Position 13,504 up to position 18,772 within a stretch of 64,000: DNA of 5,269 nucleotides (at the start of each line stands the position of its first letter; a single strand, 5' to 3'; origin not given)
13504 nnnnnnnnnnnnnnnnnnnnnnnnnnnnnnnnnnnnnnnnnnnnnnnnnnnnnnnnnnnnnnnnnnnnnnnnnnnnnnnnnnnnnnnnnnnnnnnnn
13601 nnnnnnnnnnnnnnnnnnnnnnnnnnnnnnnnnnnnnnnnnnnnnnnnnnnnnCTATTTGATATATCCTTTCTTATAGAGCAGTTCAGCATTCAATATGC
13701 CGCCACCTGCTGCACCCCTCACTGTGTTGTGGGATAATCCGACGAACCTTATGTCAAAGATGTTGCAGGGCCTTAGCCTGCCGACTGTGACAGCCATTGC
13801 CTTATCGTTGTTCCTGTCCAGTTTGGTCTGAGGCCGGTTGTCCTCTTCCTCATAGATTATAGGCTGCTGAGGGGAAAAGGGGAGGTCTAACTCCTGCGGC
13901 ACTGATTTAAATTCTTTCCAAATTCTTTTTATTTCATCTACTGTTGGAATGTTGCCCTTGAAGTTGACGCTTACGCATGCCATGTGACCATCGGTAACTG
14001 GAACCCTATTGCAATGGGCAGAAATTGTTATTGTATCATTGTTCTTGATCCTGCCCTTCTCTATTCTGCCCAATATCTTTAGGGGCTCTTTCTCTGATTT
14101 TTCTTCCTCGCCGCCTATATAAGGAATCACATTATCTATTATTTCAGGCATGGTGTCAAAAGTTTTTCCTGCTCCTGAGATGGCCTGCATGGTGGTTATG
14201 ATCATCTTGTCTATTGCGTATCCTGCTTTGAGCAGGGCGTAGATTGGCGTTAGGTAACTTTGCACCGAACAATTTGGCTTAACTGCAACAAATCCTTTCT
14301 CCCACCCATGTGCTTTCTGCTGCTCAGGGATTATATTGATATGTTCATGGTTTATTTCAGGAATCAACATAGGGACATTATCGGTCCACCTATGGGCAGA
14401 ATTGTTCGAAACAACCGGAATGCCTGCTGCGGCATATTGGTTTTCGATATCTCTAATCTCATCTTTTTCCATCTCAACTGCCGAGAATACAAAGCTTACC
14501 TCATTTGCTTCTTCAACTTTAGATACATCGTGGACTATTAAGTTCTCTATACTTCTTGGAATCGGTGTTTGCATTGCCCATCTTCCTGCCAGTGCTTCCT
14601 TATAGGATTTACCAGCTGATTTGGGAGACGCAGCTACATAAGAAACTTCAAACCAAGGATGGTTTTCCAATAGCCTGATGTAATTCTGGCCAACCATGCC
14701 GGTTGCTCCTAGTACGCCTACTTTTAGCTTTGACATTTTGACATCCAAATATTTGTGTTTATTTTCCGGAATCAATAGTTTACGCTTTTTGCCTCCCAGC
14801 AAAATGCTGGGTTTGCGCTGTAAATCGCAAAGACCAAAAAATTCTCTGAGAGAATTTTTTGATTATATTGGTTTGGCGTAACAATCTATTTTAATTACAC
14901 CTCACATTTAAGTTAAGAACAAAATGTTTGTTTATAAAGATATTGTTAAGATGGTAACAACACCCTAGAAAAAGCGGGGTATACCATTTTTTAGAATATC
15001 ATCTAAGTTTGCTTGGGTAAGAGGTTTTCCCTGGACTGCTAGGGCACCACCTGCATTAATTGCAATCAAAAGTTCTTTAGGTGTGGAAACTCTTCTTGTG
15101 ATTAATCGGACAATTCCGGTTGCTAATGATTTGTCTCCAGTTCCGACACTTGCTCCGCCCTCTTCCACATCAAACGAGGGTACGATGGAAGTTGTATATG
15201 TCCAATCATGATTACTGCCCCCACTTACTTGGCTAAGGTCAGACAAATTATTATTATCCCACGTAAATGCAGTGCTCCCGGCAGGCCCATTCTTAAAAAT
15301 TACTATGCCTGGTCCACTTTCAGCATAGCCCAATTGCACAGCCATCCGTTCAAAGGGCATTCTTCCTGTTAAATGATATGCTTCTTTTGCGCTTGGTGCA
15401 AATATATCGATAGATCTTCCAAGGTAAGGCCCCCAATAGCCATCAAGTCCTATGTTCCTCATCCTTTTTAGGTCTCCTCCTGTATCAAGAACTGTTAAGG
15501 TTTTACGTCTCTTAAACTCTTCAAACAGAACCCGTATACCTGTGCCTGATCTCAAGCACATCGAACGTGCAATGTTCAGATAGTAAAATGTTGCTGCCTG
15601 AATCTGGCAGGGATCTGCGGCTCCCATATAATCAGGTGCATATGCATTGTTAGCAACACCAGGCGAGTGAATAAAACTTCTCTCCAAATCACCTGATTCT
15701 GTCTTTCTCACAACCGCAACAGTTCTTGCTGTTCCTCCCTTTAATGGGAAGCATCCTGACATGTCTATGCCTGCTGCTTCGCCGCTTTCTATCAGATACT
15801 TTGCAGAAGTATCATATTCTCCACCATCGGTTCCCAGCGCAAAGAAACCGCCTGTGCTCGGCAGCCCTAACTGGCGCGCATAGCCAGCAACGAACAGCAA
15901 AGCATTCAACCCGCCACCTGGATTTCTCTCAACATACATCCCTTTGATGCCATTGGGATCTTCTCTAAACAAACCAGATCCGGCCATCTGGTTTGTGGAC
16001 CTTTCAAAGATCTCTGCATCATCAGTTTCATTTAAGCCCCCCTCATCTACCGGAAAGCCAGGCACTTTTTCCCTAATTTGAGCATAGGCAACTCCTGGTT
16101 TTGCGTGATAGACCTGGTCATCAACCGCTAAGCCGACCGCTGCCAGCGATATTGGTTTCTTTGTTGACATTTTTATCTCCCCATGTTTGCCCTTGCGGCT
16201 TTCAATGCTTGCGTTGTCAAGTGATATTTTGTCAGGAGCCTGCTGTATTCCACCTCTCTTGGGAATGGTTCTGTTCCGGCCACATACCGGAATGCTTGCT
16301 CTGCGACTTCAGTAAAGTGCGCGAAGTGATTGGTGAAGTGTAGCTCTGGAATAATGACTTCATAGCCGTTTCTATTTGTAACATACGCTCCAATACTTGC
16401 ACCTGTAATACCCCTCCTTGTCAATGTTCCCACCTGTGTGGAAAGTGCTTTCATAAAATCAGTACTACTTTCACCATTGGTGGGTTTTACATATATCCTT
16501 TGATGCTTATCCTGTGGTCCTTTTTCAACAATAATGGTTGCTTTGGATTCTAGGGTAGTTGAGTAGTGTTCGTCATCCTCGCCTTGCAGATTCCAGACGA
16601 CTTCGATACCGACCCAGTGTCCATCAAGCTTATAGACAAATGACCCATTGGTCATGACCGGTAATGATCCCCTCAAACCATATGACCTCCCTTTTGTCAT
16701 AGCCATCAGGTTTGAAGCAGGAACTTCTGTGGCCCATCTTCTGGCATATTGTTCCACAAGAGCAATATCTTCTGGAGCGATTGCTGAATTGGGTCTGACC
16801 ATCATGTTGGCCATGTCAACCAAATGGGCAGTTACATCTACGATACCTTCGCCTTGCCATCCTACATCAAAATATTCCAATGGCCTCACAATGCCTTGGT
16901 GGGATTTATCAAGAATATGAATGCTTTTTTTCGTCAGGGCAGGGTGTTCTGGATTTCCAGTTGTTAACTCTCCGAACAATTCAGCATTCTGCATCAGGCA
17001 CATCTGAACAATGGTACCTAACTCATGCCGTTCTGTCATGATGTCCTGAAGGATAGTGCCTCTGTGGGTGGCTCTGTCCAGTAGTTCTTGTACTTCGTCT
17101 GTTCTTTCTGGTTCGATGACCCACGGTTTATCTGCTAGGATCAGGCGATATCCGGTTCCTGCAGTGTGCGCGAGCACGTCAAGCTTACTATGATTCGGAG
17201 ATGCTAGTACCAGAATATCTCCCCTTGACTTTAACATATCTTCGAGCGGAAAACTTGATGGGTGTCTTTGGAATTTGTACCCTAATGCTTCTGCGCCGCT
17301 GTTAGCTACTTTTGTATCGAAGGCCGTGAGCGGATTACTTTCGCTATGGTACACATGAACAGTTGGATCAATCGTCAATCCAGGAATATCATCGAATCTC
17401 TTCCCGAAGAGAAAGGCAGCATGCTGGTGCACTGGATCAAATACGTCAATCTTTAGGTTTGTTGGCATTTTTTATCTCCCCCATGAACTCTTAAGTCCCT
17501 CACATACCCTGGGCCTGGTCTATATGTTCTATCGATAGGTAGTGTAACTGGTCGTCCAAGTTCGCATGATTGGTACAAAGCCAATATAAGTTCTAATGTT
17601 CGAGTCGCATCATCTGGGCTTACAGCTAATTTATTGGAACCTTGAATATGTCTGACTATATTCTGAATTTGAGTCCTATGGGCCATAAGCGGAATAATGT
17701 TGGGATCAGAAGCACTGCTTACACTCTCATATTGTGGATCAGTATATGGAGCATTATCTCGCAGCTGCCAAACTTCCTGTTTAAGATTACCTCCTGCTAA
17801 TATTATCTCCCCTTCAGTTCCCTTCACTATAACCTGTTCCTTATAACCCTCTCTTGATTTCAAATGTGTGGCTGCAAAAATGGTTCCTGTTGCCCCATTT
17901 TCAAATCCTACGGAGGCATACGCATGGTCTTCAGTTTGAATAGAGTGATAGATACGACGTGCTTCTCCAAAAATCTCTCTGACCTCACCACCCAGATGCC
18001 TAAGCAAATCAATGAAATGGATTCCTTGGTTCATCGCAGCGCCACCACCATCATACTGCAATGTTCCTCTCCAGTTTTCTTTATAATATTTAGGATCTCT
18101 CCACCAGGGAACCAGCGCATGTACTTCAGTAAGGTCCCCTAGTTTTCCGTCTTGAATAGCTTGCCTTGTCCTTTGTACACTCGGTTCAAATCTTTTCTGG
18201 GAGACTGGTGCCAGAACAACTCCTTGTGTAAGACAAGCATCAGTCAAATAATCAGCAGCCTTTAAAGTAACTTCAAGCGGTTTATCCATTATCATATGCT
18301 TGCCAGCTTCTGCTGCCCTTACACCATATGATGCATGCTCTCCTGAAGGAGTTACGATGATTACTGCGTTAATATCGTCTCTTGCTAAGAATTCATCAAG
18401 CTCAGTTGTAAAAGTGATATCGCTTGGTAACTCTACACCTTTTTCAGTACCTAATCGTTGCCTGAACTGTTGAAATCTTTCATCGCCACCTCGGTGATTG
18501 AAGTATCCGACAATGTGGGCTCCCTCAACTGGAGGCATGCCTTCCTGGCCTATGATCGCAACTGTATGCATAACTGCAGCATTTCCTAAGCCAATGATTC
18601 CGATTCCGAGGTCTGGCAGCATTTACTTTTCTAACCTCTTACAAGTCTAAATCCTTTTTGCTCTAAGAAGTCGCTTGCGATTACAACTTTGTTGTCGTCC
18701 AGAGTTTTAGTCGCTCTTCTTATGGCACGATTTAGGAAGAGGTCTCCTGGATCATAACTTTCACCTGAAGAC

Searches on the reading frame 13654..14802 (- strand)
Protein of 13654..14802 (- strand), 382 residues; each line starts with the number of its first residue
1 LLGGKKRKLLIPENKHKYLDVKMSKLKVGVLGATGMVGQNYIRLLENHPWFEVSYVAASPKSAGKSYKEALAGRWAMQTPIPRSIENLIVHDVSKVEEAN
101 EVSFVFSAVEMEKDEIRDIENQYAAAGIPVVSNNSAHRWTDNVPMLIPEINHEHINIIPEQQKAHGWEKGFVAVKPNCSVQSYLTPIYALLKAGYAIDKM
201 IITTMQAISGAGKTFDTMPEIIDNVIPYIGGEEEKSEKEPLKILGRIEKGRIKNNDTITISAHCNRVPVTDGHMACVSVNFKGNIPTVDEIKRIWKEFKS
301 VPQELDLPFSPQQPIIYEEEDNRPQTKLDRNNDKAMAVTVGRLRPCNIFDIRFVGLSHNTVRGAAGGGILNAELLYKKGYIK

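Call 42: search_protein_families(library=pfam, proteins=[window:13654-14802:-])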
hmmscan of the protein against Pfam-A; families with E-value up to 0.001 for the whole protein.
window:13654-14802:- (382 aa): 2 families
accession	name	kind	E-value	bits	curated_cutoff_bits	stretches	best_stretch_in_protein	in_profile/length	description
PF02774.23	Semialdhyde_dhC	-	1.8e-34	119.9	26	1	190-361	4-183/184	Semialdehyde dehydrogenase, dimerisation domain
PF01118.30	Semialdhyde_dh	-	3.6e-29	102.1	26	1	27-156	1-119/121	Semialdehyde dehydrogenase, NAD binding domain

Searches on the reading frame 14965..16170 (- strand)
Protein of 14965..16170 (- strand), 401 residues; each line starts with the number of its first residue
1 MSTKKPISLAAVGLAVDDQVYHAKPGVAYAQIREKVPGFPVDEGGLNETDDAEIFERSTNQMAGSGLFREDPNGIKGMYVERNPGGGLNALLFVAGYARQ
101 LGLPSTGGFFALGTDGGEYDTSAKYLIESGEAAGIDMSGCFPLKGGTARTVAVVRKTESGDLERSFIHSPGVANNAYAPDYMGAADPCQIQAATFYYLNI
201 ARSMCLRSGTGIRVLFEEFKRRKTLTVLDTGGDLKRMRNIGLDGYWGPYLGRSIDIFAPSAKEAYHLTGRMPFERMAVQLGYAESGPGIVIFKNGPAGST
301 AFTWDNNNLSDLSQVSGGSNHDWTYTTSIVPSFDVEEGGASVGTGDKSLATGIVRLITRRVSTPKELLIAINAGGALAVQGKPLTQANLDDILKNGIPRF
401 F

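Call 42: search_protein_families(library=pfam, proteins=[window:14965-16170:-])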
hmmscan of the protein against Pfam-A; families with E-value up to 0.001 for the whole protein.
window:14965-16170:- (401 aa): 0 families

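Call 58: search_protein_families(library=pfam, max_evalue=1, proteins=[window:14965-16170:-])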
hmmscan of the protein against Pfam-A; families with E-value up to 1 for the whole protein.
window:14965-16170:- (401 aa): 1 family
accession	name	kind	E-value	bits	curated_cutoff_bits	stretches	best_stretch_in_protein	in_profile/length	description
PF06725.17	3D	-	0.16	12.6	23.8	0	251-271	42-62/72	3D domain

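Call 80: search_solved_structures(query=window:14965-16170:-, max_evalue=0.1)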
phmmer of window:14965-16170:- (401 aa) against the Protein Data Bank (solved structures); distinct sequences matched with E-value up to 0.1: 0.

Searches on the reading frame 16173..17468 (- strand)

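Call 10: search_protein_families(library=pfam, proteins=[window:16173-17468:-])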
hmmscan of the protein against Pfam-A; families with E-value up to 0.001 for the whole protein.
window:16173-17468:- (431 aa): 1 family
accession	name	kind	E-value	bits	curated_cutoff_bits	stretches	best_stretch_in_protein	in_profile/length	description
PF16490.10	Oxidoreduct_C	-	4.2e-49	168.2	27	1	155-425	2-277/278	Putative oxidoreductase C terminal domain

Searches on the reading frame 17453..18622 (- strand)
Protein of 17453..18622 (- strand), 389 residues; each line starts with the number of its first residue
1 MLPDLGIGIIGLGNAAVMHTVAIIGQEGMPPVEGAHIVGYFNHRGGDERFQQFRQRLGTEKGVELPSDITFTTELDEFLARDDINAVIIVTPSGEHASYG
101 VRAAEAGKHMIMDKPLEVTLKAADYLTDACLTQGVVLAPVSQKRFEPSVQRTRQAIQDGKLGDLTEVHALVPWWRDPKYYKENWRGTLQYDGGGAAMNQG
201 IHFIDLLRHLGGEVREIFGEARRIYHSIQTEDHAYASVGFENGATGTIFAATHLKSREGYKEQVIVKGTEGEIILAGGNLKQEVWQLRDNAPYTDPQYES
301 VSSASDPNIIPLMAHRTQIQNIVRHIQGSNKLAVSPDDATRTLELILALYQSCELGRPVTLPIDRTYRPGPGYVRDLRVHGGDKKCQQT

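Call 10: search_protein_families(library=pfam, proteins=[window:17453-18622:-])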
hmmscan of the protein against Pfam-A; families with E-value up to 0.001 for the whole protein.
window:17453-18622:- (389 aa): 3 families
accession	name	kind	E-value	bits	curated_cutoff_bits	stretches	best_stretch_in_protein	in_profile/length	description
PF22725.1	GFO_IDH_MocA_C3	-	1.7e-27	96.3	27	1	149-273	1-123/124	GFO/IDH/MocA C-terminal domain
PF02894.22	GFO_IDH_MocA_C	-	5.2e-25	89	22.9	1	153-361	1-218/218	Oxidoreductase family, C-terminal alpha/beta domain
PF01408.29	GFO_IDH_MocA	-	8.3e-15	56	24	1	6-137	2-116/120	Oxidoreductase family, NAD-binding Rossmann fold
